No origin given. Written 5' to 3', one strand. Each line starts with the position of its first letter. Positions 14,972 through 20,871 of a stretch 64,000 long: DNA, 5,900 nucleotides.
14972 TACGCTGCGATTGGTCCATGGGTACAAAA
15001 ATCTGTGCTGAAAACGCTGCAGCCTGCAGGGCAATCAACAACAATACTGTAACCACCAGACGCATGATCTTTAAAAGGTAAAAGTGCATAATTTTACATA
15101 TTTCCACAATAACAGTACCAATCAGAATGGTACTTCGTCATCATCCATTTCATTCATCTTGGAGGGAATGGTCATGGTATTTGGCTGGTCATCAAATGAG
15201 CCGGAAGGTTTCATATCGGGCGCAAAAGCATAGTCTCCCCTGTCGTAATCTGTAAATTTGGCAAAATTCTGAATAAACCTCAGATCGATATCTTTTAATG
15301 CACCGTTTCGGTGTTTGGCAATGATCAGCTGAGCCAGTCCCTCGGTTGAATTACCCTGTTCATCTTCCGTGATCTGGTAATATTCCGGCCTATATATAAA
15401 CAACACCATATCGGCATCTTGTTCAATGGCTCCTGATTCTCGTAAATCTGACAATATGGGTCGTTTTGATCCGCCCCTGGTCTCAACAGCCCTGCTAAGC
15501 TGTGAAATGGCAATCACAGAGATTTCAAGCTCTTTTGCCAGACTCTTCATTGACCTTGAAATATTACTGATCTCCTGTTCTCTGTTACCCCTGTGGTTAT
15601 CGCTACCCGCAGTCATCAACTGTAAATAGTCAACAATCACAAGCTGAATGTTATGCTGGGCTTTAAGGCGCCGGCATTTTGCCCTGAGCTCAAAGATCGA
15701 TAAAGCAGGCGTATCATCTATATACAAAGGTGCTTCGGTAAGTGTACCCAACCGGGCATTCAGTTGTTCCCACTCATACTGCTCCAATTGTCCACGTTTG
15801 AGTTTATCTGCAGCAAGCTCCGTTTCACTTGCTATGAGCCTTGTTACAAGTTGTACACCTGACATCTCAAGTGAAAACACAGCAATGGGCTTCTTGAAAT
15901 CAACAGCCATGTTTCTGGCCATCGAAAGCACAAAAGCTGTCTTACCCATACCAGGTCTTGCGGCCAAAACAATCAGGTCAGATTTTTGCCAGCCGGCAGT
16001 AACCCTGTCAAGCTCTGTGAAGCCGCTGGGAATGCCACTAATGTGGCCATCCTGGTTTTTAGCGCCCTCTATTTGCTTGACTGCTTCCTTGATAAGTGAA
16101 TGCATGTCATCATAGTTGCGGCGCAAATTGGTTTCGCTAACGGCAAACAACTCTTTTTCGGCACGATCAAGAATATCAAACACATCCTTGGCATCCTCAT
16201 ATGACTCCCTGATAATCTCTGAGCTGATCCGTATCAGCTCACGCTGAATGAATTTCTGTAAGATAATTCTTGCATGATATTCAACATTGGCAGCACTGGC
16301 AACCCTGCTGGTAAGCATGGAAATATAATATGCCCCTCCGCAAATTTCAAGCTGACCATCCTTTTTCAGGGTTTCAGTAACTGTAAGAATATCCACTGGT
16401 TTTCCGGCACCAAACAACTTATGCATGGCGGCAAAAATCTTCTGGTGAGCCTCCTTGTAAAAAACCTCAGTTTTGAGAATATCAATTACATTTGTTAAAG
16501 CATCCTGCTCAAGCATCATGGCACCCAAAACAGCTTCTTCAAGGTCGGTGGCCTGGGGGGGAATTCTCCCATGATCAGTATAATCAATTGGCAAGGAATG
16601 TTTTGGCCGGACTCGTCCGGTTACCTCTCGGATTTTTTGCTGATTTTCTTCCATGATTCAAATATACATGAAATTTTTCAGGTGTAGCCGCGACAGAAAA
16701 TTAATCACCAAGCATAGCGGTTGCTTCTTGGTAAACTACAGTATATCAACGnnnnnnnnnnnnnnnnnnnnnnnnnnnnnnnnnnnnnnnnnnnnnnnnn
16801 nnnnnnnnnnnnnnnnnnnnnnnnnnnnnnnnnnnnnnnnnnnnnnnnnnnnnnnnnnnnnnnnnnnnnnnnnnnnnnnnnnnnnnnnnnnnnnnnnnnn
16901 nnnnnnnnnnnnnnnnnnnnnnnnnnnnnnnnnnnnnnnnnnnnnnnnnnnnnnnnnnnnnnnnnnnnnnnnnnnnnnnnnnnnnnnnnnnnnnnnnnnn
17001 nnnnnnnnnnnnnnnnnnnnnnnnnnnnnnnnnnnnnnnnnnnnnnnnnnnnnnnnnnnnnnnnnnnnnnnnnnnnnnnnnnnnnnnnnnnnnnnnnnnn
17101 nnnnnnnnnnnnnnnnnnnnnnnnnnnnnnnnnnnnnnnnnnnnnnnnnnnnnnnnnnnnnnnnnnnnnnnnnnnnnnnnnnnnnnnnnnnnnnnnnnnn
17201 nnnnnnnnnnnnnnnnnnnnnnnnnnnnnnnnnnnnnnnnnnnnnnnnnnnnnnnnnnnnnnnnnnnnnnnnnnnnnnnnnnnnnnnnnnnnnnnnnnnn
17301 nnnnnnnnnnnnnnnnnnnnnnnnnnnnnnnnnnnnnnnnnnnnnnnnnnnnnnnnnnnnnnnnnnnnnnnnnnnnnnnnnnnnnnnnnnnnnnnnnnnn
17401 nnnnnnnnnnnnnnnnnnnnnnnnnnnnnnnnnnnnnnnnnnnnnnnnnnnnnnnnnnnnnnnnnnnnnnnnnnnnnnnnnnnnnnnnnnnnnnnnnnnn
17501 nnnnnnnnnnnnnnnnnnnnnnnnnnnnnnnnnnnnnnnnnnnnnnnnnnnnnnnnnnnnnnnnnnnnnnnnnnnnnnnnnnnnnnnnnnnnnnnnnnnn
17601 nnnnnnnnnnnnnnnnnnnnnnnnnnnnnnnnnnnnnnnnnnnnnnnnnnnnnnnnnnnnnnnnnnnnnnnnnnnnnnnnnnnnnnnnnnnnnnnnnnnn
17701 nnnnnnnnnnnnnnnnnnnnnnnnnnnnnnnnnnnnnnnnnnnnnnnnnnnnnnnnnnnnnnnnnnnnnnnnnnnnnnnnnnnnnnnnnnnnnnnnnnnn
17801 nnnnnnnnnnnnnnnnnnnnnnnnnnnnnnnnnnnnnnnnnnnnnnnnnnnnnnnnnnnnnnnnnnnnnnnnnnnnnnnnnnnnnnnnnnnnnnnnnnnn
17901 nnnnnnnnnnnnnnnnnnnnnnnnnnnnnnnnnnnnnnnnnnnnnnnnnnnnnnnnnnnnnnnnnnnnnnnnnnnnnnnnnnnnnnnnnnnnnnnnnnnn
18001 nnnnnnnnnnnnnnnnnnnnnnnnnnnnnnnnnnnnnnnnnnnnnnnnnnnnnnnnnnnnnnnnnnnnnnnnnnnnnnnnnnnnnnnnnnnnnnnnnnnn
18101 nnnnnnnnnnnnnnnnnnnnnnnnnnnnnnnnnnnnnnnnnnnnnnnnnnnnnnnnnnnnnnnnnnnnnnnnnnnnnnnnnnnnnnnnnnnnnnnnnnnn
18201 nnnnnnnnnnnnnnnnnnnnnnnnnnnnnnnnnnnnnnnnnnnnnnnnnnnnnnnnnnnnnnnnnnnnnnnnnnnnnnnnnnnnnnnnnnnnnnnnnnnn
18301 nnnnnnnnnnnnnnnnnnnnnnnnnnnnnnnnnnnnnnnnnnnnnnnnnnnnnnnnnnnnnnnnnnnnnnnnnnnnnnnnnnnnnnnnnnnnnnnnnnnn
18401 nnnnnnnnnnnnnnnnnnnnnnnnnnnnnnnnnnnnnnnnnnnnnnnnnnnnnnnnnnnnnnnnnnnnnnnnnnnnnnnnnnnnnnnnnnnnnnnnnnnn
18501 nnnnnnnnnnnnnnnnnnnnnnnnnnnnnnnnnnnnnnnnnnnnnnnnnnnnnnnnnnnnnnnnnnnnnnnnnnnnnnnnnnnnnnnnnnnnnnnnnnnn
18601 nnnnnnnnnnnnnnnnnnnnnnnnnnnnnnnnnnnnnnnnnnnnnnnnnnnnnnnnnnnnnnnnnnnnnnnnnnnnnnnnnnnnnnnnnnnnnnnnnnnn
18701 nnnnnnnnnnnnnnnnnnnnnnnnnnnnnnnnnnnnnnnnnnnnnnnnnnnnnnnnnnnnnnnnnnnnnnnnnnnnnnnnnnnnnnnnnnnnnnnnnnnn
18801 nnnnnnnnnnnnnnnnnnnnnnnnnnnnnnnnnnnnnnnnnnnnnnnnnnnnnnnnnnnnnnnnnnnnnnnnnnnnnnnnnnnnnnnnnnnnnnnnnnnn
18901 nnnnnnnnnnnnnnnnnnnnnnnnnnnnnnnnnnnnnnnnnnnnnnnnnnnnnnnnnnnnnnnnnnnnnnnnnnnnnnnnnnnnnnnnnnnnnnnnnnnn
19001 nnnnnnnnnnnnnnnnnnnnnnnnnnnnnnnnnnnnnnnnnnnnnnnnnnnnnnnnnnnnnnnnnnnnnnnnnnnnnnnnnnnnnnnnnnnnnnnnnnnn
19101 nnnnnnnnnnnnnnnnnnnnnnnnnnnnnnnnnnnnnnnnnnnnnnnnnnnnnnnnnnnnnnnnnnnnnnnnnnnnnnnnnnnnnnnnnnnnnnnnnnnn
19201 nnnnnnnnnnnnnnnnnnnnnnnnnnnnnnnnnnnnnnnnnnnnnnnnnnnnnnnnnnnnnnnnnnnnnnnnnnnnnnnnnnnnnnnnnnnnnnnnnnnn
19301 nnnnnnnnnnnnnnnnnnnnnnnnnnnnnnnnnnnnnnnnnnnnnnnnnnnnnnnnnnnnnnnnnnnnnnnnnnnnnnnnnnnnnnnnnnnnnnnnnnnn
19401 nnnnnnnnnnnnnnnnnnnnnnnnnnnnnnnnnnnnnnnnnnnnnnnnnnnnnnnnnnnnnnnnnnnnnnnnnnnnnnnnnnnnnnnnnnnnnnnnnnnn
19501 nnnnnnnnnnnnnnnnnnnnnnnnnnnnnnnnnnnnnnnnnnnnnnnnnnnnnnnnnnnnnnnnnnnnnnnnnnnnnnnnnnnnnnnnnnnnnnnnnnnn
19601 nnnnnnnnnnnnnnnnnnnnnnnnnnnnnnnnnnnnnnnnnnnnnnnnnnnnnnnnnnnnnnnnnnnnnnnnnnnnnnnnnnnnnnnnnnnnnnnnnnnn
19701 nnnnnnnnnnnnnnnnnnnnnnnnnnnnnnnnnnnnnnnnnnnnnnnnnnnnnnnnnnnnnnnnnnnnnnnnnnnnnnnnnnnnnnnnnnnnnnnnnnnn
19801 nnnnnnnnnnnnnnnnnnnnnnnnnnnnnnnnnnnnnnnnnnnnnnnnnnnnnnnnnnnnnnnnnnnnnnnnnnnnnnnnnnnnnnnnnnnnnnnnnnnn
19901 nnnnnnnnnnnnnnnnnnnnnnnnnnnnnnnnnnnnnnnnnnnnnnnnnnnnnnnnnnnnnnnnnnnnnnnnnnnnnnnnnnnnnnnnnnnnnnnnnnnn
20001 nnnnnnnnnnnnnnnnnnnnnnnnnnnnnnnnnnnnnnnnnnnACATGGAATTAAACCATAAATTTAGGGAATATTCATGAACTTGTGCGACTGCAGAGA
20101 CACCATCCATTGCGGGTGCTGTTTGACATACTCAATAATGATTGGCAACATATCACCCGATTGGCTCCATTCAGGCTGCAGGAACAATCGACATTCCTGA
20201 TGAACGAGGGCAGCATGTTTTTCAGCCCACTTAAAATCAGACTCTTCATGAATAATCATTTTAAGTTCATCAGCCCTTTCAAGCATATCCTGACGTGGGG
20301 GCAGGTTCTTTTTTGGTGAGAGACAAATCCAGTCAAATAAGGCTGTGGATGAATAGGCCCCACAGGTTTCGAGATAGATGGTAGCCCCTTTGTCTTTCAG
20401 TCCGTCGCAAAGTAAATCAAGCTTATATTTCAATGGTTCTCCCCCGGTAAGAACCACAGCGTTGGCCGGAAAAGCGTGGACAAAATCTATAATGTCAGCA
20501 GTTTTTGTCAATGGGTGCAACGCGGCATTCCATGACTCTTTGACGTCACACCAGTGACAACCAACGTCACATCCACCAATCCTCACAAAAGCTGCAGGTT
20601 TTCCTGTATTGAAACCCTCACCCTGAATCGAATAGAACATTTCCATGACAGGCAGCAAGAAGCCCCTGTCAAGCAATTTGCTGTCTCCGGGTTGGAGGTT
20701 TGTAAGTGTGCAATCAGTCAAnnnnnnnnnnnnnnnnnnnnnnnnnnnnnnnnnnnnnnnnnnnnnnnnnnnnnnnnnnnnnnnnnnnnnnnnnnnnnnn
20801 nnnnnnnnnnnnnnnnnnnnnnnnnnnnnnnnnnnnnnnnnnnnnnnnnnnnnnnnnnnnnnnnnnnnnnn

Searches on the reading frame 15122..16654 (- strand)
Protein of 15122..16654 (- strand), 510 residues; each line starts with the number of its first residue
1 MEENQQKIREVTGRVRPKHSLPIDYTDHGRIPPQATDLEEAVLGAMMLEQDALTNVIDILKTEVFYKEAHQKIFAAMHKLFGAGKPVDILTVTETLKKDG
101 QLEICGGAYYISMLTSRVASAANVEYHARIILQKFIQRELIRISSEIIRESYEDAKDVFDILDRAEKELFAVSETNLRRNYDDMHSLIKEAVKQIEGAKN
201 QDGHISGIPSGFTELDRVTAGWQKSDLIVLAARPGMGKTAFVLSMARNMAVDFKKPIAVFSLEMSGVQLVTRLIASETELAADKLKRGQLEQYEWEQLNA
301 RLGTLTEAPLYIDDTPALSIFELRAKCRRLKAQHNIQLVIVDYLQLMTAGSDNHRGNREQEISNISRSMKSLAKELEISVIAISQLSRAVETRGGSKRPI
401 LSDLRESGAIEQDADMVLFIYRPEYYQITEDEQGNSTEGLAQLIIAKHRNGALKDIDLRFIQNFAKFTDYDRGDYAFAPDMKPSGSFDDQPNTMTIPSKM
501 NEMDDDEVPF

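Call 31: search_protein_families(library=pfam, proteins=[window:15122-16654:-], max_evalue=0.00001)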
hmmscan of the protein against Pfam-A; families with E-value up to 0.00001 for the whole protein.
window:15122-16654:- (510 aa): 3 families
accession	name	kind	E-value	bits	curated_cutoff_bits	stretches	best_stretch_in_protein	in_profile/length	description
PF03796.21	DnaB_C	-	3.1e-107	358.1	27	1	207-469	1-255/255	DnaB-like helicase C terminal domain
PF00772.26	DnaB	-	6.3e-32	110.1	23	1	32-132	2-102/103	DnaB-like helicase N terminal domain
PF13481.12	AAA_25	-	1.4e-12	48.1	27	1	206-386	13-190/195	AAA domain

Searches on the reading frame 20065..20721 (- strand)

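Call 31: search_protein_families(library=pfam, proteins=[window:20065-20721:-], max_evalue=0.00001)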
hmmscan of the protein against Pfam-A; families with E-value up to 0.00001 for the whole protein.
window:20065-20721:- (218 aa): 1 family
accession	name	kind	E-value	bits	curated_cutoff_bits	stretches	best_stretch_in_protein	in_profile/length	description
PF04055.27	Radical_SAM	-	2e-06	28.5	29.5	1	48-122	4-87/166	Radical SAM superfamily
